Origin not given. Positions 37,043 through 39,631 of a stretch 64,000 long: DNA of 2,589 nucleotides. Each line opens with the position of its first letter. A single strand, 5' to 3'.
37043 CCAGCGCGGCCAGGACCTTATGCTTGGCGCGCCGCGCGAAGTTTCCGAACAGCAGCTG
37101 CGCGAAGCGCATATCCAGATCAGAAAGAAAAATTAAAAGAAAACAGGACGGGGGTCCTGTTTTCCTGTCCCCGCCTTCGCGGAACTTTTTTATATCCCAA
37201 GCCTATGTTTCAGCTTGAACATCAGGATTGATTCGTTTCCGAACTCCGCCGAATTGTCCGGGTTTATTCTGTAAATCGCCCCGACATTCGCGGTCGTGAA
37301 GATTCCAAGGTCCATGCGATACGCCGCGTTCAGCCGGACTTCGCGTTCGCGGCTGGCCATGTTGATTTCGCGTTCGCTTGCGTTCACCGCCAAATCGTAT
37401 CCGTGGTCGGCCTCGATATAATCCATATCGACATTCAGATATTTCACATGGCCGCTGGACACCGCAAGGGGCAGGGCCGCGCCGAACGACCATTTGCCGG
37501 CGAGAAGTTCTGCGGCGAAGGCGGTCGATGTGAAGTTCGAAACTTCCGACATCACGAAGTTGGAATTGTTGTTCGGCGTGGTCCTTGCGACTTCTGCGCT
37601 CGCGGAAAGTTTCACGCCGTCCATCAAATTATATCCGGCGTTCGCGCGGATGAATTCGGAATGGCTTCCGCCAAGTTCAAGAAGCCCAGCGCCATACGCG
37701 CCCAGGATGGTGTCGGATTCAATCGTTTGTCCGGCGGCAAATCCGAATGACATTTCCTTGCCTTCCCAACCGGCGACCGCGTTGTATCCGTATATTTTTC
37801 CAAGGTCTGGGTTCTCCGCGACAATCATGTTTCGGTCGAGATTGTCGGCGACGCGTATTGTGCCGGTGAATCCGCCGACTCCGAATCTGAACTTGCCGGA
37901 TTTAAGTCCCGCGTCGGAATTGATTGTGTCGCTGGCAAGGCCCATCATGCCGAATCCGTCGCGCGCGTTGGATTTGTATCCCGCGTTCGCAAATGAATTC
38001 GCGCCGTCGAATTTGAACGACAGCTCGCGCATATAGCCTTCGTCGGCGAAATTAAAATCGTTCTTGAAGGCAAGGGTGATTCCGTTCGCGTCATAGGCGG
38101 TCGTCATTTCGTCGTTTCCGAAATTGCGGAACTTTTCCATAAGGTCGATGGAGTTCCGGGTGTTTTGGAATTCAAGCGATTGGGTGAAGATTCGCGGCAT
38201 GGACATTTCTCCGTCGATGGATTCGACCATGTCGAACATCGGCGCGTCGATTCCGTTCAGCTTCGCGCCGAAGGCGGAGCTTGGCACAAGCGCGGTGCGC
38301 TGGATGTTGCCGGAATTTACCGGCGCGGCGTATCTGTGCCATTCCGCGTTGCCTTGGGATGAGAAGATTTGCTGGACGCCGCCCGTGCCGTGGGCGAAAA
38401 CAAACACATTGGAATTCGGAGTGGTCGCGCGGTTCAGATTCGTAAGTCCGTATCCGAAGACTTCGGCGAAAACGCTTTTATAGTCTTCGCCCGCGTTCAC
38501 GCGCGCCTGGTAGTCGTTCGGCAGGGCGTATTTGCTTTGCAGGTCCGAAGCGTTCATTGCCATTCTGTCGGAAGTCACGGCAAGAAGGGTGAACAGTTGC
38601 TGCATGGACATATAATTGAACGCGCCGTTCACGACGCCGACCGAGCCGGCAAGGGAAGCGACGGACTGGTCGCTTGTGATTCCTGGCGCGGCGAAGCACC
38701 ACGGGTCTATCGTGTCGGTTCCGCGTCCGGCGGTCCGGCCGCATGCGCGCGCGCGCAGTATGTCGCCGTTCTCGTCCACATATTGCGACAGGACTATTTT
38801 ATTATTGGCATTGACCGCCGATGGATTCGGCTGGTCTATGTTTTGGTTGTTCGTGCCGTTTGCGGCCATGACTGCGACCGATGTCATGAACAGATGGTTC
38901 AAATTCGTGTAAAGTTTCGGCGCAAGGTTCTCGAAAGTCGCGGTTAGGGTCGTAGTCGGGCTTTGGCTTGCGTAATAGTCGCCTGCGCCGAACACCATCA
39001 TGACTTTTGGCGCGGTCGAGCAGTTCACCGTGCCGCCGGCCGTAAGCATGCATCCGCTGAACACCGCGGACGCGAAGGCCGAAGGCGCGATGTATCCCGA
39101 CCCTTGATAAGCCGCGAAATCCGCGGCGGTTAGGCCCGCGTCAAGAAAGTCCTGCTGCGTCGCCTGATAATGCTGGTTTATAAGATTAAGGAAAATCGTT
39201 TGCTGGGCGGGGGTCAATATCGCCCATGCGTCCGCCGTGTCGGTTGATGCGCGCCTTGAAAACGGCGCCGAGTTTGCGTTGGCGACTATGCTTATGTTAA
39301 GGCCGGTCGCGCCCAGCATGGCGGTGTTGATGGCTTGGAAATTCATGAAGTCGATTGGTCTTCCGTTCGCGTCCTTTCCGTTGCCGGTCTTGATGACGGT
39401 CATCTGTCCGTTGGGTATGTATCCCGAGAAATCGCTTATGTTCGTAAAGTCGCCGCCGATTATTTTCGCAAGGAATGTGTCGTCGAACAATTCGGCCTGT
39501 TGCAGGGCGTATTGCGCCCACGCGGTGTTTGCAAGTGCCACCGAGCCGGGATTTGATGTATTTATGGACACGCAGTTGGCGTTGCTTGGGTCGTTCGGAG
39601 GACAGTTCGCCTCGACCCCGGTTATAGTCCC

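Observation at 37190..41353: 1387-aa surface protein combining a signal peptide, a eukaryote-like ankyrin repeat and a huge N/T/G-rich passenger-like region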

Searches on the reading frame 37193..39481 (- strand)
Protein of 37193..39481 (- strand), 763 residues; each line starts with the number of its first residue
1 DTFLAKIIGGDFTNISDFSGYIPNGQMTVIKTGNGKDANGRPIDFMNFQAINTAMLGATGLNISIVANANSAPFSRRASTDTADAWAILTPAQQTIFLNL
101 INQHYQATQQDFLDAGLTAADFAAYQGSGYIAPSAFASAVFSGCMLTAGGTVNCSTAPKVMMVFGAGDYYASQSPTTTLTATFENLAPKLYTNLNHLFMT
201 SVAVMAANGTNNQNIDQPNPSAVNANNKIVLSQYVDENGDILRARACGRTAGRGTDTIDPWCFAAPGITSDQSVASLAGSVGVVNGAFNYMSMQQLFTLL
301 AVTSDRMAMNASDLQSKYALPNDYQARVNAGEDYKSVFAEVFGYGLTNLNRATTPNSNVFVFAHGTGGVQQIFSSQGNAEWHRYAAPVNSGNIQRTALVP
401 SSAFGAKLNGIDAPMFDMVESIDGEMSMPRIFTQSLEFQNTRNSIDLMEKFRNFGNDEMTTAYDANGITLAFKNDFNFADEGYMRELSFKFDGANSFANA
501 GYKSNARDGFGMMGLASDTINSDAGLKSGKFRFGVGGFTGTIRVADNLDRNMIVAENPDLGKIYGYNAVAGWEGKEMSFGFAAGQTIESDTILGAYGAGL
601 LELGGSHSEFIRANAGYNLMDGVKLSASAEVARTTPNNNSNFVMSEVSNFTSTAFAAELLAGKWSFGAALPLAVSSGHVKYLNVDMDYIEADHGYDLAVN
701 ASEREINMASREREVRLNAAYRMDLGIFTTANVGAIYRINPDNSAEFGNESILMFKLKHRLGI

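Call 63: search_protein_representatives(protein=window:37193-39481:-)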
Query: 763 residues. Proteins with E-value up to 0.001 (for the whole library): 85; up to 1e-10: 63; up to 1e-30: 49. The best 85 are listed.
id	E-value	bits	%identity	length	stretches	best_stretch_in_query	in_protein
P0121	4.4e-267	904.4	62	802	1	1-763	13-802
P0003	1.3e-256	869.8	58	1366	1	1-763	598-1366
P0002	3.8e-248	841.9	57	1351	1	1-763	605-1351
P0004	8.3e-181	619.3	49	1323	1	1-763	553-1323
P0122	2.2e-118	413.0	40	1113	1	2-763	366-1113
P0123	7.8e-115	401.2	41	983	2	110-763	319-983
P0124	8.7e-115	401.0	41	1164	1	3-763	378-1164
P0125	4.1e-106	372.4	41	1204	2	41-763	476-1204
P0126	2.4e-103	363.2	40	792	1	42-763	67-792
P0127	1.1e-95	337.9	38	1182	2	159-763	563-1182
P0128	2.5e-93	330.1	40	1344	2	44-763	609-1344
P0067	6.3e-93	328.8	39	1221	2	2-763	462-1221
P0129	2.2e-90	320.4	38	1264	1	15-763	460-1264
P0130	1.0e-89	318.2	40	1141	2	240-758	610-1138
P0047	2.0e-88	313.9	38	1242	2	43-763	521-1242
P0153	1.8e-41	158.7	47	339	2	640-763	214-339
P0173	2.4e-11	59.1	29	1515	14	529-563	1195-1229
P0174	6.0e-11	57.8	27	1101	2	537-757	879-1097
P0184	3.3e-07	45.5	30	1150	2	572-748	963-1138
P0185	1.2e-06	43.6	29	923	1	494-759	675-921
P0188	5.3e-06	41.5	25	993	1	340-760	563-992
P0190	1.7e-05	39.8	30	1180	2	572-681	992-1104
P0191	1.8e-05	39.7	25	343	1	409-649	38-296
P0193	5.3e-05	38.2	30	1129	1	579-743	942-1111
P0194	7.0e-05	37.7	27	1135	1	296-760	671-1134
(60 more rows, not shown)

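Call 64: search_protein_families(library=pfam, proteins=[P0173, P0174, P0184, P0185, P0188, P0190, P0193, P0194, P0153, P0191], max_evalue=0.01)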
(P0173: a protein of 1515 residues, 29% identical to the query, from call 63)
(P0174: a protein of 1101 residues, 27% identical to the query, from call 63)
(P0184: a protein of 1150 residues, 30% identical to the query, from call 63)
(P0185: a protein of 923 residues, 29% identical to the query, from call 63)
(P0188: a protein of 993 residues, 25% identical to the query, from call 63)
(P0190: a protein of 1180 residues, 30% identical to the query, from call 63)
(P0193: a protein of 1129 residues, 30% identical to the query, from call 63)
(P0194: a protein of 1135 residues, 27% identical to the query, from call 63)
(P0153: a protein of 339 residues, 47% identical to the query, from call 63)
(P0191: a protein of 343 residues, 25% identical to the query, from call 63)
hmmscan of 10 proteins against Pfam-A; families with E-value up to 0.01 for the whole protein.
P0173 (1515 aa): 5 families
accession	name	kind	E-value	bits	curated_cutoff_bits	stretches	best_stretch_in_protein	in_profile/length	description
PF02494.22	HYR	-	2.9e-119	390.1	21.7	16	157-241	2-81/81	HYR domain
PF08770.17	SoxZ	-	7.4e-19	67.7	25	0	366-403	56-93/98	Sulphur oxidation protein SoxZ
PF02169.21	LPP20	-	1e-05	26.3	25.9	0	1306-1351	6-51/97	LPP20 lipoprotein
PF20700.3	Mutator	-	0.0001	21.8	26.5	0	964-1011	71-118/357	Mutator-like transposase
PF05971.18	Methyltransf_10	-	0.00047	20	23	0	323-354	89-120/299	RNA methyltransferase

P0174 (1101 aa): 2 families
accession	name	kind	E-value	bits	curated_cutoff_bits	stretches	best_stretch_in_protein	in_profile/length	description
PF00082.27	Peptidase_S8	-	1.4e-38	133.3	21.8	1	258-663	3-288/288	Subtilase family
PF12796.13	Ank_2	-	0.0019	19.2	27.3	1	37-91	1-54/90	Ankyrin repeats (3 copies)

P0184 (1150 aa): 3 families
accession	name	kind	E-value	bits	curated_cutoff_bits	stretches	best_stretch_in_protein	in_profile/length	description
PF00082.27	Peptidase_S8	-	3e-39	135.5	21.8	1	294-727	2-274/288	Subtilase family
PF12796.13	Ank_2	-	4.7e-05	24.3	27.3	1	32-84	34-84/90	Ankyrin repeats (3 copies)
PF13637.12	Ank_4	-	5.8e-05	23.7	22.7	1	33-79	3-49/50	Ankyrin repeats (many copies)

P0185 (923 aa): 9 families
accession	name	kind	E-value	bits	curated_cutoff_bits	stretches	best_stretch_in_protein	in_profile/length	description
PF00082.27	Peptidase_S8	-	9.2e-58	196.3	21.8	1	265-524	1-288/288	Subtilase family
PF12796.13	Ank_2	-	1.4e-35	122.1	27.3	2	36-124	5-90/90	Ankyrin repeats (3 copies)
PF13637.12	Ank_4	-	1.3e-31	108.4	22.7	3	65-114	1-50/50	Ankyrin repeats (many copies)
PF00023.36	Ank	-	2.8e-27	93.7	21.1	2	94-124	2-32/33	Ankyrin repeat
PF13857.12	Ank_5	-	3.3e-25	88.3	27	2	80-134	1-56/56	Ankyrin repeats (many copies)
PF13606.12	Ank_3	-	8.1e-22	75.1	22.3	2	94-122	2-30/30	Ankyrin repeat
PF23745.1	ANK_LRRK2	-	2.1e-05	24.8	27.5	1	32-116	35-115/130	LRRK2 ANK repeat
PF24521.3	Ank_KRIT1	-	0.00015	22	80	1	60-146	17-104/149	KRIT1 ankyrin-repeats domain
PF11929.14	DUF3447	-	0.0083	16.5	26.9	0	61-141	6-71/76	Domain of unknown function (DUF3447)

P0188 (993 aa): 7 families
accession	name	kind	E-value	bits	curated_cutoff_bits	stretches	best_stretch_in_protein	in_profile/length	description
PF00082.27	Peptidase_S8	-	3.5e-58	197.6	21.8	1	286-568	3-288/288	Subtilase family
PF00023.36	Ank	-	3.8e-13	49.3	21.1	2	89-118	3-32/33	Ankyrin repeat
PF12796.13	Ank_2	-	3.6e-11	43.9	27.3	1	60-146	2-85/90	Ankyrin repeats (3 copies)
PF13637.12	Ank_4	-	3.3e-09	37.2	22.7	1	92-141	1-50/50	Ankyrin repeats (many copies)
PF13606.12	Ank_3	-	3e-08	33.6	22.3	0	121-146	2-27/30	Ankyrin repeat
PF13857.12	Ank_5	-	2.8e-07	31.2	27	1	81-128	9-56/56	Ankyrin repeats (many copies)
PF24521.3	Ank_KRIT1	-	0.0001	22.5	80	1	56-160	19-126/149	KRIT1 ankyrin-repeats domain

P0190 (1180 aa): 1 family
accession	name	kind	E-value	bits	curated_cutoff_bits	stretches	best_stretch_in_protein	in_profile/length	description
PF00082.27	Peptidase_S8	-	1.8e-38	132.9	21.8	1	315-780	2-288/288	Subtilase family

P0193 (1129 aa): 1 family
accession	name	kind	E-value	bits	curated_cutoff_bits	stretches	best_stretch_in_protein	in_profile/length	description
PF00082.27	Peptidase_S8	-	8.6e-26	91.3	21.8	1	348-672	1-274/288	Subtilase family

P0194 (1135 aa): 7 families
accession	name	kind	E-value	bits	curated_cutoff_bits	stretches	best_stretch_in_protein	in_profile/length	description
PF12796.13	Ank_2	-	1.4e-29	103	27.3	2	50-136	4-86/90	Ankyrin repeats (3 copies)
PF00023.36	Ank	-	4.1e-24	83.7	21.1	3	76-107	1-32/33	Ankyrin repeat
PF13637.12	Ank_4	-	8.3e-23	80.4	22.7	3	82-130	2-50/50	Ankyrin repeats (many copies)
PF13857.12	Ank_5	-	2.8e-16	59.9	27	2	205-253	8-56/56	Ankyrin repeats (many copies)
PF13606.12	Ank_3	-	1.1e-14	53.3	22.3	2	76-104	1-29/30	Ankyrin repeat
PF00082.27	Peptidase_S8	-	4.3e-12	46.4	21.8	1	372-720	1-288/288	Subtilase family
PF24521.3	Ank_KRIT1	-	3.6e-05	24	80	0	186-237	24-70/149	KRIT1 ankyrin-repeats domain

P0153 (339 aa): 0 families

P0191 (343 aa): 0 families

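Call 68: list_cluster_members(proteins=[P0174, P0184, P0185, P0188, P0190, P0193, P0194])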
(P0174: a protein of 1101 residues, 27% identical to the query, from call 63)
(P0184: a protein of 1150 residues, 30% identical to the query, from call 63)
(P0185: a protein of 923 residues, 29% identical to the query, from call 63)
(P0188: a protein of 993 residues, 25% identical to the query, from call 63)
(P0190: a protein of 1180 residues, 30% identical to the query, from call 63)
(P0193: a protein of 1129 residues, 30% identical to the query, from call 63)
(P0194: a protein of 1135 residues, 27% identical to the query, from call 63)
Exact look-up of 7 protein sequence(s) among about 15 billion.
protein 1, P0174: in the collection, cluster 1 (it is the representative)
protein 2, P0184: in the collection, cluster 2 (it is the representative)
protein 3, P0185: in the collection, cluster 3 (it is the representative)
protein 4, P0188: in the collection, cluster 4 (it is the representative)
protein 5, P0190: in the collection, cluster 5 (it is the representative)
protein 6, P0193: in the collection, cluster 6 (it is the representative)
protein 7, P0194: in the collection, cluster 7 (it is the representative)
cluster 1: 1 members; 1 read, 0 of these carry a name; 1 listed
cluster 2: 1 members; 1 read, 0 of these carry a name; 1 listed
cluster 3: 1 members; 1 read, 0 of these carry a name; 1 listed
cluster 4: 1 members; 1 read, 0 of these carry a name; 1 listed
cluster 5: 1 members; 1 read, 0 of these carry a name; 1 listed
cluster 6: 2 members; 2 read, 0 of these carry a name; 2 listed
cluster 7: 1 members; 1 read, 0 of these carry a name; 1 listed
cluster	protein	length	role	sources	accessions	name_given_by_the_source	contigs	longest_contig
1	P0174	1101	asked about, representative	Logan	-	-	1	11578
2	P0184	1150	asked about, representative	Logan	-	-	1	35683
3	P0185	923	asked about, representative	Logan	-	-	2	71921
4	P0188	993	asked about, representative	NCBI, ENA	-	-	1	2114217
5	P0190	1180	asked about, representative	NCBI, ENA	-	-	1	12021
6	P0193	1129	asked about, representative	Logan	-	-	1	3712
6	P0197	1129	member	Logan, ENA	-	-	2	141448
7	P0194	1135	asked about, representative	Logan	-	-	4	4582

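Call 69: find_encoding_contigs(protein=P0188, flank=6000, max_places=2)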
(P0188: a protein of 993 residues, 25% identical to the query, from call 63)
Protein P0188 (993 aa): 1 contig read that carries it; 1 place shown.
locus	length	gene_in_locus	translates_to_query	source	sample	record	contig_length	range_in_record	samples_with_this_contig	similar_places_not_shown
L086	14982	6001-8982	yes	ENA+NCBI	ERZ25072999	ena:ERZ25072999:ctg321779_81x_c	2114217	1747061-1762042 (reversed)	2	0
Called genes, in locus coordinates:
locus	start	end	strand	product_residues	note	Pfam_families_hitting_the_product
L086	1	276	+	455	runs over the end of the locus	-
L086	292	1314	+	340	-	PF00294:PfkB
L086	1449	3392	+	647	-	PF00012:HSP70, PF06723:MreB_Mbl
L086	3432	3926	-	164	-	PF04386:SspB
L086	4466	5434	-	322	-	PF01791:DeoC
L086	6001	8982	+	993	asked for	PF00023:Ank (faint), PF12796:Ank_2, PF13637:Ank_4, PF13606:Ank_3 (faint), PF13857:Ank_5 (weak), PF00082:Peptidase_S8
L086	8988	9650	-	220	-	PF02798:GST_N (faint), PF13409:GST_N_2, PF13417:GST_N_3, PF00043:GST_C (weak), PF14497:GST_C_3 (weak), PF13410:GST_C_2 (weak), PF21972:Arc1p_N_like (weak)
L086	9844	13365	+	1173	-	PF17757:UvrB_inter, PF02559:CarD_TRCF_RID, PF00176:SNF2-rel_dom (faint), PF00270:DEAD, PF04851:ResIII, PF22590:Cas3-like_C_2 (faint), PF00271:Helicase_C, PF03461:TRCF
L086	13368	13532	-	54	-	-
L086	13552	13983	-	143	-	PF21157:DksA_N, PF01258:zf-dskA_traR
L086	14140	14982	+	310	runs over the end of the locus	PF13641:Glyco_tranf_2_3, PF00535:Glycos_transf_2, PF10111:Glyco_tranf_2_2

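Call 73: search_protein_families(library=ncbifam, proteins=[P0188, P0185], max_evalue=0.1)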
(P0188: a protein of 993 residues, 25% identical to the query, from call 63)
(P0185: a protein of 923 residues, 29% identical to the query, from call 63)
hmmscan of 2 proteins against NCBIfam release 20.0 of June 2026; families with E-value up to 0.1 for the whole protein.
P0188 (993 aa): 14 families
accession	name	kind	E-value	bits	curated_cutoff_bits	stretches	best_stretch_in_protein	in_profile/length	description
NF051851.1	AtpSerPepEprS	equivalog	1.5e-51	175.5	1700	1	252-584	34-371/988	autotransporter serine peptidase EprS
TIGR03921.1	T7SS_mycosin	equivalog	1.9e-42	145.7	278.75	1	281-579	9-288/353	type VII secretion-associated serine protease mycosin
NF033595.1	denti_PrtP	equivalog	1e-16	60.7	300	1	425-587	361-513/606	dentilisin complex serine proteinase subunit PrtP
NF043023.1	T4SS_AnkH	equivalog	9.8e-13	47.6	600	1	66-156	10-100/467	Dot/Icm T4SS effector AnkH/LegA3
NF041931.2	MzaA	equivalog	7.9e-12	44.8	800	1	66-179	13-127/726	MZA anti-phage system associated sigma-70 family RNA polymerase sigma factor MzaA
NF033865.1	fusolisin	equivalog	3.7e-10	38.6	999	1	282-555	100-380/1006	fusolisin family autotransporter serine protease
TIGR03895.1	protease_PatA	subfamily_domain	4.7e-07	28.9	421.05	1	332-535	1-178/606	PatA/PatG family cyanobactin maturation protease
NF040553.1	SGO_0316_fam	subfamily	2.1e-05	22.4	1400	1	510-544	684-722/1486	SGO_0316/SGO_0317 family LPXTG-anchored serine peptidase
NF043029.1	T4SS_AnkY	equivalog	2.4e-05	23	600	1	70-135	473-538/543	Dot/Icm T4SS effector AnkY/LegA9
NF049966.1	QH_SP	equivalog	7.6e-05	22.2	165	0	513-555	171-213/219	subtilisin-like serine protease QhpE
NF043028.1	T4SS_AnkX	equivalog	0.00063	18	1400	1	50-141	543-638/938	Dot/Icm T4SS effector AnkN/AnkX/LegA8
NF040808.2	CspC_non_triad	exception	0.0058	15.1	675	1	275-315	87-126/556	bile acid germinant receptor pseudoprotease CspC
NF043021.1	T4SS_AnkF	equivalog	0.04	12.2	1000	0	60-133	590-646/917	Dot/Icm T4SS effector AnkF/LegA14/Ceg31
NF043022.1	T4SS_AnkG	equivalog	0.049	12.4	500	1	56-134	366-449/455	Dot/Icm T4SS effector AnkG/AnkZ/LegA7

P0185 (923 aa): 20 families
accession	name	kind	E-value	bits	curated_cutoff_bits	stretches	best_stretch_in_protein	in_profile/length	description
TIGR03921.1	T7SS_mycosin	equivalog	7.2e-50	170.1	278.75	1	256-531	4-284/353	type VII secretion-associated serine protease mycosin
NF051851.1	AtpSerPepEprS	equivalog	3.2e-32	111.5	1700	1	235-537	36-368/988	autotransporter serine peptidase EprS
NF043023.1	T4SS_AnkH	equivalog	5.6e-22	78.1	600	2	30-120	34-124/467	Dot/Icm T4SS effector AnkH/LegA3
NF043029.1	T4SS_AnkY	equivalog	6.5e-21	74.4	600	1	59-141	456-538/543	Dot/Icm T4SS effector AnkY/LegA9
NF033595.1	denti_PrtP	equivalog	5.8e-19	68.1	300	2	367-546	342-516/606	dentilisin complex serine proteinase subunit PrtP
TIGR03895.1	protease_PatA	subfamily_domain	9.5e-16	57.6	421.05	1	309-510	1-201/606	PatA/PatG family cyanobactin maturation protease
NF041931.2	MzaA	equivalog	6.9e-13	48.3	800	2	66-149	7-90/726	MZA anti-phage system associated sigma-70 family RNA polymerase sigma factor MzaA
NF043028.1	T4SS_AnkX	equivalog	7.5e-13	47.5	1400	2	68-145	555-633/938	Dot/Icm T4SS effector AnkN/AnkX/LegA8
NF049966.1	QH_SP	equivalog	4.3e-12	45.9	165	1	270-412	2-134/219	subtilisin-like serine protease QhpE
NF043022.1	T4SS_AnkG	equivalog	1.1e-11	44.2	500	1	37-140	339-449/455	Dot/Icm T4SS effector AnkG/AnkZ/LegA7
NF040553.1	SGO_0316_fam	subfamily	1.9e-11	42.4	1400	2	456-504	673-726/1486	SGO_0316/SGO_0317 family LPXTG-anchored serine peptidase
TIGR00870.1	trp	subfamily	2e-08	32.8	498.75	2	92-122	129-159/747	transient-receptor-potential calcium channel protein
NF040809.1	germ_prot_CspBA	exception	6.1e-08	30.8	1250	1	427-491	405-474/1099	bifunctional germination protease/germinant receptor pseudoprotease CspBA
NF043019.1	T4SS_AnkC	equivalog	2.4e-06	26.7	450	1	48-146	114-220/459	Dot/Icm T4SS effector AnkC/LegA12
NF043024.1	T4SS_AnkI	equivalog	5.8e-06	25.3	550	1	31-128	244-354/439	Dot/Icm T4SS effector AnkI/LegAS4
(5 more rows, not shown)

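Call 81: search_protein_families(library=pfam, alignment_id=A6, max_evalue=0.1)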
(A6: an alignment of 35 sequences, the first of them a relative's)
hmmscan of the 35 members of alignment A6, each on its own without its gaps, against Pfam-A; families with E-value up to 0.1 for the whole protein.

A. member 1, P0188 (993 aa): 8 families
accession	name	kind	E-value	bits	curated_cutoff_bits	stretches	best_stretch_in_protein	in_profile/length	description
PF00082.27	Peptidase_S8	-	3.5e-58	197.6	21.8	1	286-568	3-288/288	Subtilase family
PF00023.36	Ank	-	3.8e-13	49.3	21.1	2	89-118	3-32/33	Ankyrin repeat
PF12796.13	Ank_2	-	3.6e-11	43.9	27.3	1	60-146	2-85/90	Ankyrin repeats (3 copies)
PF13637.12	Ank_4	-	3.3e-09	37.2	22.7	1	92-141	1-50/50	Ankyrin repeats (many copies)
PF13606.12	Ank_3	-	3e-08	33.6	22.3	2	121-146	2-27/30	Ankyrin repeat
PF13857.12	Ank_5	-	2.8e-07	31.2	27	1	81-128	9-56/56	Ankyrin repeats (many copies)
PF24521.3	Ank_KRIT1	-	0.0001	22.5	80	1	56-160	19-126/149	KRIT1 ankyrin-repeats domain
PF20235.3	PIR2-like_helical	-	0.034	14.8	27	0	517-561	69-112/116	PIR2-like, helical domain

B. families by the number of members that match (of 35 scanned): 20 families
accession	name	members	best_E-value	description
PF00082.27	Peptidase_S8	28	3.5e-58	Subtilase family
PF12796.13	Ank_2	5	1.4e-35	Ankyrin repeats (3 copies)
PF13637.12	Ank_4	4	1.3e-31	Ankyrin repeats (many copies)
PF00023.36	Ank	3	2.8e-27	Ankyrin repeat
PF13857.12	Ank_5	3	3.3e-25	Ankyrin repeats (many copies)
PF13606.12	Ank_3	3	8.1e-22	Ankyrin repeat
PF24521.3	Ank_KRIT1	3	3.6e-05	KRIT1 ankyrin-repeats domain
PF04966.18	OprB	1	1.3e-07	Carbohydrate-selective porin, OprB family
PF23745.1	ANK_LRRK2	1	2.1e-05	LRRK2 ANK repeat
PF13407.12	Peripla_BP_4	1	0.0059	Periplasmic binding protein domain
PF11929.14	DUF3447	1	0.0083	Domain of unknown function (DUF3447)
PF05762.20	VWA_CoxE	1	0.03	VWA domain containing CoxE-like protein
PF20235.3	PIR2-like_helical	1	0.034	PIR2-like, helical domain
PF00608.22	Adeno_shaft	1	0.035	Adenoviral fibre protein (repeat/shaft region)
PF11258.13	DUF3048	1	0.042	Protein of unknown function (DUF3048) N-terminal domain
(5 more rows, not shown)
